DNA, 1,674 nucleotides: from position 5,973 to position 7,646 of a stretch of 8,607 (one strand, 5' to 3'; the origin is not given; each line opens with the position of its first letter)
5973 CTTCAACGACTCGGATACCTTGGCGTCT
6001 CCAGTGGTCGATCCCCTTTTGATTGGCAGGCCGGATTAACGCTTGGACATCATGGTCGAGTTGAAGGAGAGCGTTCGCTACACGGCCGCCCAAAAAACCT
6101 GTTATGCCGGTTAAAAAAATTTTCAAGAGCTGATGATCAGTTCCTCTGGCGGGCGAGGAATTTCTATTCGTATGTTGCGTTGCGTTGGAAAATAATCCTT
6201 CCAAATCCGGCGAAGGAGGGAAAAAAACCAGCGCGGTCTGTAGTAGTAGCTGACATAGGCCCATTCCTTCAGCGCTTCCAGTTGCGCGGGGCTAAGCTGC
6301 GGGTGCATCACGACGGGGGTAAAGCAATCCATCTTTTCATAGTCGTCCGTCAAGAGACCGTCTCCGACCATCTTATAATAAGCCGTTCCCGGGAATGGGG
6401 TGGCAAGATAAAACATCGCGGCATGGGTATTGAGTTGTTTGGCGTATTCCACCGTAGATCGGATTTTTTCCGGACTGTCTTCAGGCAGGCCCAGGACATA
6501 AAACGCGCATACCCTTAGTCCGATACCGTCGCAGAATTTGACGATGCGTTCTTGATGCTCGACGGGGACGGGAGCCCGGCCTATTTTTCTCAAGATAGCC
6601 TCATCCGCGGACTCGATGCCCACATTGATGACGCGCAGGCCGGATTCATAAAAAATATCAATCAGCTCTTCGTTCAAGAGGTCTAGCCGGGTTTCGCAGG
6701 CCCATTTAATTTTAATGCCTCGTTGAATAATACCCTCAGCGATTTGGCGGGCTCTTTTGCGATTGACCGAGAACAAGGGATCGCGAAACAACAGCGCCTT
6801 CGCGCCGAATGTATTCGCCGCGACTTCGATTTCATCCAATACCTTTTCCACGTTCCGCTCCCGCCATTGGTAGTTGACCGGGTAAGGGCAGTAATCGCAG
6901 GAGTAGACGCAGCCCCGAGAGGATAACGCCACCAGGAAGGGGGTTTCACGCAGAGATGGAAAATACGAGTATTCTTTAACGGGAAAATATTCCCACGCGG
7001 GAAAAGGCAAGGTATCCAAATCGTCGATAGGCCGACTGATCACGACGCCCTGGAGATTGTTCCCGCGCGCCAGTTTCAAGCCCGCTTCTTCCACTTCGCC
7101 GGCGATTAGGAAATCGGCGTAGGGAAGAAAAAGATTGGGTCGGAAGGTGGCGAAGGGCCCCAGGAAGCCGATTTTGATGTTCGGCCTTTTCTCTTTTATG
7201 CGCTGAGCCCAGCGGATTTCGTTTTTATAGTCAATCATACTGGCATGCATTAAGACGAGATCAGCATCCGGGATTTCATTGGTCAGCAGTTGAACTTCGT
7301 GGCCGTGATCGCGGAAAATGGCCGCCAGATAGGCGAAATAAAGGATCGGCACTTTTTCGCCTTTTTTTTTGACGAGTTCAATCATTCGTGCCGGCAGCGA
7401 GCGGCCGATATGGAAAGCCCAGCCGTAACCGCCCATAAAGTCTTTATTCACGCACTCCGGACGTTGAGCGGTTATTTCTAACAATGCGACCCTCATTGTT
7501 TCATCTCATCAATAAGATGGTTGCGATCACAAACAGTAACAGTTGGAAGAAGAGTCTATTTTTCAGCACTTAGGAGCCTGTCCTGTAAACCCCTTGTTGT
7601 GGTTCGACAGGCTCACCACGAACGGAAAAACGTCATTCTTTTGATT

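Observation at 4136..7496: Translationally coupled B12-radical-SAM / SDR / polyprenyl-phosphate GT2 trio of unassigned function, next to a Wzm/Wzt glycan exporter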

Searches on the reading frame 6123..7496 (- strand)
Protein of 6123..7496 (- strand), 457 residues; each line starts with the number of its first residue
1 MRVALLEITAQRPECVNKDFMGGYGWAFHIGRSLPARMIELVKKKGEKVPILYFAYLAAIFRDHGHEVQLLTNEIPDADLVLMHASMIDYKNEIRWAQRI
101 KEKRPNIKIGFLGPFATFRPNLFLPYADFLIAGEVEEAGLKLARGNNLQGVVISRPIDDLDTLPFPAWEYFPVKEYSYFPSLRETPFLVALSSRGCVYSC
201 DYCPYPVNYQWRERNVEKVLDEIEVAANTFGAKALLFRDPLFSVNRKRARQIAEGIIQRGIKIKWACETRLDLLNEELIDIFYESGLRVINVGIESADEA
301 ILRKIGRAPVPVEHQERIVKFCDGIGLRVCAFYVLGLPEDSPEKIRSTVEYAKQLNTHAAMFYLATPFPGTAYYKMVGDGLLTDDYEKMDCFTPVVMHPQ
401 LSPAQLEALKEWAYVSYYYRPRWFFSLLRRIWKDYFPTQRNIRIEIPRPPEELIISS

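Call 4: search_protein_families(library=pfam, proteins=[window:6123-7496:-], max_evalue=0.01)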
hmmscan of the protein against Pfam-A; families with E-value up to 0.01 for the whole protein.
window:6123-7496:- (457 aa): 2 families
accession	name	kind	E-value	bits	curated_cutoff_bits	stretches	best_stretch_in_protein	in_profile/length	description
PF04055.27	Radical_SAM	-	3.5e-16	60.2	29.5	1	193-351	4-165/166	Radical SAM superfamily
PF02310.24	B12-binding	-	3.4e-08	33.8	32.1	1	52-138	15-116/121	B12 binding domain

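Call 5: search_protein_families(library=ncbifam, proteins=[window:6123-7496:-], max_evalue=0.01)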
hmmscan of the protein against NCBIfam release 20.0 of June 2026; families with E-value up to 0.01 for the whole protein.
window:6123-7496:- (457 aa): 25 families
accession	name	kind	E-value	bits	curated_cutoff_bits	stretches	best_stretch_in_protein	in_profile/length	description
TIGR03471.1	HpnJ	equivalog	1.9e-53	182.1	577.6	1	76-441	67-456/472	hopanoid biosynthesis associated radical SAM protein HpnJ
TIGR02026.1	BchE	equivalog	6.1e-36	124.3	481.35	1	140-427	150-436/497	magnesium-protoporphyrin IX monomethyl ester anaerobic oxidative cyclase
NF033070.1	rSAM_AprD4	equivalog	5.8e-35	121.1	500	1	154-408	164-422/456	AprD4 family radical SAM diol-dehydratase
NF038361.1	rSAM_Sden_1168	equivalog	3e-26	92.1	575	1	157-384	247-481/560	Sden_1168 family B12-binding radical SAM P-methyltransferase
TIGR04072.2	rSAM_ladder_B12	equivalog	3.4e-25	88.6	360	1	113-385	105-381/443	lipid biosynthesis B12-binding/radical SAM protein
NF050148.1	rSAM_ApyD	equivalog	2.4e-22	79.1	750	1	156-388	175-404/645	RiPP biosynthesis radical SAM protein ApyD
TIGR04479.1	bcpD_PhpK_rSAM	subfamily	1.7e-21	76.2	600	1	176-355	230-409/504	PhpK family radical SAM P-methyltransferase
TIGR04013.1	B12_SAM_MJ_1487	hypoth_equivalog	5.7e-17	61.6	251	2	268-379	246-359/382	TIGR04013 family B12-binding domain/radical SAM domain-containing protein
TIGR04385.1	B12_rSAM_cofa1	equivalog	5.4e-15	55.5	450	1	192-355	200-364/438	B12 lower ligand biosynthesis radical SAM protein BzaD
TIGR04014.1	B12_SAM_MJ_0865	equivalog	5e-14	51.9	360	1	193-377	166-358/434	methyl-coenzyme M reductase glutamine C-methyltransferase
TIGR04367.1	HpnR_B12_rSAM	equivalog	6.8e-14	51.3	650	1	193-395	192-391/490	hopanoid C-3 methylase HpnR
TIGR03975.1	rSAM_ocin_1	subfamily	1.8e-13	49.9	281.85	1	143-355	217-430/606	RiPP maturation radical SAM C-methyltransferase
NF040542.1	rSAM_RCCLKC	equivalog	2.5e-12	46.7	450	1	73-333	44-328/423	arsinothricin biosynthesis radical SAM protein ArsL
TIGR04295.1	B12_rSAM_oligo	hypoth_equivalog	6.5e-12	44.8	400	1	191-300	204-307/422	TIGR04295 family B12-binding domain-containing radical SAM protein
NF040546.1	rSAM_CUAEP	equivalog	6.6e-12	44.9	500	1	73-331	43-317/468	CUAEP/CCAEP-tail radical SAM (seleno)protein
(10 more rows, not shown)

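Call 7: search_solved_structures(query=window:6123-7496:-, max_evalue=0.01)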
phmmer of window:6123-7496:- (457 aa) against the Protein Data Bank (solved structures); distinct sequences matched with E-value up to 0.01: 5.
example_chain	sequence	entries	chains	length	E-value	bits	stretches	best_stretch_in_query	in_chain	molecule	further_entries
6fd2_B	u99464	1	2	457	6.3e-27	97.6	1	158-408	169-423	Putative apramycin biosynthetic oxidoreductase 4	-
7kdx_A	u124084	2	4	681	1.8e-06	30.1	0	68-140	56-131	Methyltransferase TokK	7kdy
9ccb_A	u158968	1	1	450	1.9e-06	30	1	192-374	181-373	Radical SAM core domain-containing protein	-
6wte_A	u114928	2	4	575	2.4e-06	29.7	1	191-365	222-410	B12-binding domain-containing protein | Tryptophan-C2-methyltransferase containing B12-binding domain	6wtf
9p2u_A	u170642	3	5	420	1.6e-05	27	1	269-374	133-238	Radical S-adenosylmethionine methyltransferase NocN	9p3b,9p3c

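Call 9: find_encoding_contigs(protein=window:6123-7496:-, flank=10000, max_places=6)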
Protein window:6123-7496:- (457 aa): no gene with exactly this product is on record in the collection.

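Call 10: find_homologous_proteins(query=window:6126-7496:-, max_evalue=1e-10)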
Query window:6126-7496:- (457 aa): 782 proteins with E <= 1e-10 among 8000 candidates; the best 120 are listed.
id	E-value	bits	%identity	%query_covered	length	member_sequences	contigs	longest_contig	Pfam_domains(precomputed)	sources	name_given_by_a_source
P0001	0.0e+0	1060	100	100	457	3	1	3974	PF04055.28,PF02310.25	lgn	-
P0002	8.0e-262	887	83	98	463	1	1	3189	PF04055.28,PF02310.25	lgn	-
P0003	4.0e-241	819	75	99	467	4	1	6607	PF04055.28,PF02310.25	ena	-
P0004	1.7e-238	810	75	96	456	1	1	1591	PF04055.28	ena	-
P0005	1.0e-215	735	68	96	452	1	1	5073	PF04055.28,PF02310.25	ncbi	-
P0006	1.1e-209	715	68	96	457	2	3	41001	PF04055.28,PF02310.25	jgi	jgi:radical SAM superfamily enzyme YgiQ (UPF0313 family)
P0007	3.8e-204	697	66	96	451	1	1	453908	PF04055.28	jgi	jgi:anaerobic magnesium-protoporphyrin IX monomethyl ester cyclase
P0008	1.4e-203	695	66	96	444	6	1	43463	PF04055.28,PF02310.25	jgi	jgi:radical SAM superfamily enzyme YgiQ (UPF0313 family)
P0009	1.9e-203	695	67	96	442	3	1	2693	PF04055.28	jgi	jgi:radical SAM superfamily enzyme YgiQ (UPF0313 family)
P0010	2.8e-200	684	66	96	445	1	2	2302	PF04055.28,PF02310.25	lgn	-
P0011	7.9e-198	676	64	96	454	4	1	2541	PF04055.28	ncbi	-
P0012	8.9e-198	676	67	92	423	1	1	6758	PF04055.28,PF02310.25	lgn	-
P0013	6.1e-197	673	63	98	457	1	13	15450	PF04055.28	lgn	-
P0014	2.6e-194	664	64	96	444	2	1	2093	PF04055.28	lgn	-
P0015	4.2e-194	664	63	97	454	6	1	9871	PF04055.28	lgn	-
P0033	3.8e-162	558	54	95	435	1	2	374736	PF04055.28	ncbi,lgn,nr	ncbi:MAG: radical SAM protein [Candidatus Omnitrophica bacterium]|nr:radical SAM protein [Candidatus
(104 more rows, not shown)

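Call 11: find_encoding_contigs(protein=P0007, flank=10000, max_places=2)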
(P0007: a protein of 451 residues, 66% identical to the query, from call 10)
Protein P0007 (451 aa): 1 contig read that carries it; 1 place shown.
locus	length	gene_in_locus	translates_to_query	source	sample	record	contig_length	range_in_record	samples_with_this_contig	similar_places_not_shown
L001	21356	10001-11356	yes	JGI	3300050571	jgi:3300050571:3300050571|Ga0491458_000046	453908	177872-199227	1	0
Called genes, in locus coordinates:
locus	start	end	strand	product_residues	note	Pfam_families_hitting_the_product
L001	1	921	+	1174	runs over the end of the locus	PF02811:PHP, PF07733:DNA_pol3_alpha, PF17657:DNA_pol3_finger, PF14579:HHH_6, PF01336:tRNA_anti-codon (weak)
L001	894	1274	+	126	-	PF00072:Response_reg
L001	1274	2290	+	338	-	PF13513:HEAT_EZ (faint), PF12717:Cnd1 (faint), PF00514:Arm (faint), PF02985:HEAT (faint), PF13646:HEAT_2, PF20168:PDS5 (faint), PF21581:SCD (faint), PF13646:HEAT_2, +3 more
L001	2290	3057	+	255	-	-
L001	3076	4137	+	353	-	PF00365:PFK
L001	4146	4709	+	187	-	-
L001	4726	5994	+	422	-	PF02321:OEP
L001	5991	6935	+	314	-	PF01734:Patatin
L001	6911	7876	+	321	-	PF13424:TPR_12 (faint), PF13431:TPR_17 (faint), PF23914:TPR_CcmH_CycH (faint), PF00515:TPR_1 (faint), PF07719:TPR_2 (faint), PF13181:TPR_8 (faint), PF13428:TPR_14 (faint), PF13432:TPR_16 (weak), +1 more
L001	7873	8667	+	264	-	PF01678:DAP_epimerase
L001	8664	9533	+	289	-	PF00701:DHDPS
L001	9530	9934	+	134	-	PF00226:DnaJ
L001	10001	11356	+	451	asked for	PF04055:Radical_SAM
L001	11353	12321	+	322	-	PF01073:3Beta_HSD, PF01370:Epimerase, PF04321:RmlD_sub_bind, PF05368:NmrA, PF13460:NAD_binding_10, PF16363:GDP_Man_Dehyd, PF07993:NAD_binding_4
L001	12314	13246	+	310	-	PF00535:Glycos_transf_2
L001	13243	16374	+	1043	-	-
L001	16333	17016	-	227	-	PF00485:PRK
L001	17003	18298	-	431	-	PF01266:DAO (weak), PF01593:Amino_oxidase, PF13450:NAD_binding_8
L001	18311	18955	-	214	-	PF13174:TPR_6 (faint), PF13428:TPR_14 (faint), PF07719:TPR_2 (faint), PF13432:TPR_16 (faint), PF00515:TPR_1 (faint), PF13414:TPR_11 (faint), PF14559:TPR_19 (faint), PF13181:TPR_8 (faint)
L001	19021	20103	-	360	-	PF03372:Exo_endo_phos, PF19580:Exo_endo_phos_3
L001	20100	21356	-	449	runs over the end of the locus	PF01266:DAO (weak), PF01593:Amino_oxidase, PF13450:NAD_binding_8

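Call 12: find_encoding_contigs(protein=P0006, flank=10000, max_places=2)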
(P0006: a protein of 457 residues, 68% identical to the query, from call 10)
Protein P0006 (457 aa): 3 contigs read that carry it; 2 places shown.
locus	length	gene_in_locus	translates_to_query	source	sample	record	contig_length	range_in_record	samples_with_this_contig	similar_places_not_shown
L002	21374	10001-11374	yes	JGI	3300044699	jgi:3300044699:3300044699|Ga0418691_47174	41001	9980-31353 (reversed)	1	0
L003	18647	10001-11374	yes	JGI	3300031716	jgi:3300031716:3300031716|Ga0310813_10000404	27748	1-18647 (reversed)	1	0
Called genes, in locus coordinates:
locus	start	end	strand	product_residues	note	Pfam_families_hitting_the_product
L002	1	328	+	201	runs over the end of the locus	-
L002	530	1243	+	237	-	-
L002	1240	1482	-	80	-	-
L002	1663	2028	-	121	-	-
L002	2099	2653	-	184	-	-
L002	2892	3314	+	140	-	-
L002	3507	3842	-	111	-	-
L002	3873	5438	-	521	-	PF00069:Pkinase, PF07714:PK_Tyr_Ser-Thr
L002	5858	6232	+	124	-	-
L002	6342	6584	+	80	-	-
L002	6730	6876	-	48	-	-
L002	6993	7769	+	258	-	PF01077:NIR_SIR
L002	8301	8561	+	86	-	-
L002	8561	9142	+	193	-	-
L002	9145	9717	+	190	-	PF13875:DUF4202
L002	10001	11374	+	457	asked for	PF02310:B12-binding (faint), PF04055:Radical_SAM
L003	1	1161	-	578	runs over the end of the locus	-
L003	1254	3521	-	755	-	-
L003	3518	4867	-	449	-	-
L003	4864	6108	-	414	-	PF00069:Pkinase, PF07714:PK_Tyr_Ser-Thr, PF03109:ABC1 (weak), PF14531:Kinase-like (weak)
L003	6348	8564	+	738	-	PF03460:NIR_SIR_ferr, PF01077:NIR_SIR, PF03460:NIR_SIR_ferr, PF01077:NIR_SIR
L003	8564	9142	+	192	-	-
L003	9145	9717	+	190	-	PF13875:DUF4202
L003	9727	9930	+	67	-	-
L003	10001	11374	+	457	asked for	PF02310:B12-binding (faint), PF04055:Radical_SAM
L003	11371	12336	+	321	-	PF00535:Glycos_transf_2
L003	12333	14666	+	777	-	-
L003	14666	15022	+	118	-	-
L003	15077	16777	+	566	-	PF00999:Na_H_Exchanger, PF02254:TrkA_N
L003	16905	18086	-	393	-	PF01053:Cys_Met_Meta_PP, PF00155:Aminotran_1_2 (weak)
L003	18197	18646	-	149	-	?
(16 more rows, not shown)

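Call 13: find_encoding_contigs(protein=P0033, flank=10000, max_places=2)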
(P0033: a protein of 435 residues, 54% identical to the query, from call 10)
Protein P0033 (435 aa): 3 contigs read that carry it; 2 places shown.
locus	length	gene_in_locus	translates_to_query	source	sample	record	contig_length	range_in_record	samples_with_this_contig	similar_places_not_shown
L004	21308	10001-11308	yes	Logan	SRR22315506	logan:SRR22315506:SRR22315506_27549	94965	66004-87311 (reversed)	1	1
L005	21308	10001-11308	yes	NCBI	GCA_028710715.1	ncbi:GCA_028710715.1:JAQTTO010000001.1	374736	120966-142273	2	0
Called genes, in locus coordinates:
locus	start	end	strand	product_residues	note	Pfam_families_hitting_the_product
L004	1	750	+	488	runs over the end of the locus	PF02310:B12-binding, PF04055:Radical_SAM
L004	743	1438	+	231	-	PF00535:Glycos_transf_2, PF10111:Glyco_tranf_2_2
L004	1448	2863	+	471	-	PF02310:B12-binding, PF04055:Radical_SAM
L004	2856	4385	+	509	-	PF02310:B12-binding, PF04055:Radical_SAM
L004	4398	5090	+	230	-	PF13489:Methyltransf_23, PF08241:Methyltransf_11, PF08242:Methyltransf_12 (faint), PF13649:Methyltransf_25 (weak), PF01209:Ubie_methyltran (weak), PF13847:Methyltransf_31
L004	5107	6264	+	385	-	PF13439:Glyco_transf_4, PF00534:Glycos_transf_1, PF13692:Glyco_trans_1_4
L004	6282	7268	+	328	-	PF01073:3Beta_HSD, PF01370:Epimerase, PF02719:Polysacc_synt_2 (weak), PF04321:RmlD_sub_bind, PF16363:GDP_Man_Dehyd, PF07993:NAD_binding_4 (faint)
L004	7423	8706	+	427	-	PF01943:Polysacc_synt, PF13440:Polysacc_synt_3, PF03023:MurJ (weak)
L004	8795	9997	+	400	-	PF01841:Transglut_core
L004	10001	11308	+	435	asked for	PF04055:Radical_SAM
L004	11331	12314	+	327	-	PF01073:3Beta_HSD, PF01370:Epimerase, PF02719:Polysacc_synt_2, PF04321:RmlD_sub_bind, PF05368:NmrA, PF07993:NAD_binding_4, PF13460:NAD_binding_10, PF16363:GDP_Man_Dehyd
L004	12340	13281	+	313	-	PF00535:Glycos_transf_2, PF10111:Glyco_tranf_2_2 (faint)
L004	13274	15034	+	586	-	-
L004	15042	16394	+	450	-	-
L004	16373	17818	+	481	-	PF02310:B12-binding, PF04055:Radical_SAM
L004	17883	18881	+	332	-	PF00535:Glycos_transf_2, PF10111:Glyco_tranf_2_2, PF13641:Glyco_tranf_2_3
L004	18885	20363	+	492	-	PF02310:B12-binding, PF04055:Radical_SAM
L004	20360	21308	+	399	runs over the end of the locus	PF00534:Glycos_transf_1, PF13692:Glyco_trans_1_4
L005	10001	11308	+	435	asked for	PF04055:Radical_SAM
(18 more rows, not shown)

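Call 15: search_protein_families(library=pfam, proteins=[L001:13243-16374:+, L003:12333-14666:+, L004:13274-15034:+, L004:15042-16394:+, L003:14666-15022:+], max_evalue=1)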
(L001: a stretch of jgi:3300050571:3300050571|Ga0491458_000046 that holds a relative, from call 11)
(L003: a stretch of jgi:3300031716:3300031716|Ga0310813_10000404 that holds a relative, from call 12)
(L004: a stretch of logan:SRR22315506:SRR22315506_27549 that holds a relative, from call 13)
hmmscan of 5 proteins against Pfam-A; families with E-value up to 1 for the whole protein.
L001:13243-16374:+ (1043 aa): 1 family
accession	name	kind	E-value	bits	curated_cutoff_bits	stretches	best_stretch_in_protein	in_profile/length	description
PF09586.16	YfhO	-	4.8e-05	22.4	28.5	1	842-919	756-834/835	Bacterial membrane protein YfhO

L003:12333-14666:+ (777 aa): 2 families
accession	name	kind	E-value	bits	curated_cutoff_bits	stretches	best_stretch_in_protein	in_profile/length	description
PF09586.16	YfhO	-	0.00026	19.9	28.5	1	662-726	760-823/835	Bacterial membrane protein YfhO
PF13231.12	PMT_2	-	0.0019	18.9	26.1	1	99-218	15-132/160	Dolichyl-phosphate-mannose-protein mannosyltransferase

L004:13274-15034:+ (586 aa): 3 families
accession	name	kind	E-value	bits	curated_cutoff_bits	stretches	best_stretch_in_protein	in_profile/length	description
PF03862.18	SpoVAC_SpoVAEB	-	0.032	15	25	1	320-370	3-52/117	SpoVAC/SpoVAEB sporulation membrane protein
PF20604.3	DUF6798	-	0.038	14.2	26.9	1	422-445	3-26/61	Domain of unknown function (DUF6798)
PF13829.11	DUF4191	-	0.5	10.1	30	0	70-126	11-67/219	Domain of unknown function (DUF4191)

L004:15042-16394:+ (450 aa): 1 family
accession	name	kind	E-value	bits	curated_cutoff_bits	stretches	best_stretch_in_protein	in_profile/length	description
PF02366.24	PMT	-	0.6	10.1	22.7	1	117-264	82-243/245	Dolichyl-phosphate-mannose-protein mannosyltransferase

L003:14666-15022:+ (118 aa): 0 families

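Call 16: find_encoding_contigs(protein=P0001, flank=10000, max_places=4)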
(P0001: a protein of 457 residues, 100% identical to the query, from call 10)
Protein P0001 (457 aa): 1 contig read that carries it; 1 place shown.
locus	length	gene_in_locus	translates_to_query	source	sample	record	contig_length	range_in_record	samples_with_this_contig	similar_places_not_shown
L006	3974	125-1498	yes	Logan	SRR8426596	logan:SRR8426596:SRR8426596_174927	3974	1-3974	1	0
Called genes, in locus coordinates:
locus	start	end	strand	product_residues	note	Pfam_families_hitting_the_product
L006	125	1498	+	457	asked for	PF02310:B12-binding (weak), PF04055:Radical_SAM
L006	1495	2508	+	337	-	PF01073:3Beta_HSD, PF01370:Epimerase, PF04321:RmlD_sub_bind, PF05368:NmrA, PF07993:NAD_binding_4, PF13460:NAD_binding_10, PF16363:GDP_Man_Dehyd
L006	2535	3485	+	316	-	PF00535:Glycos_transf_2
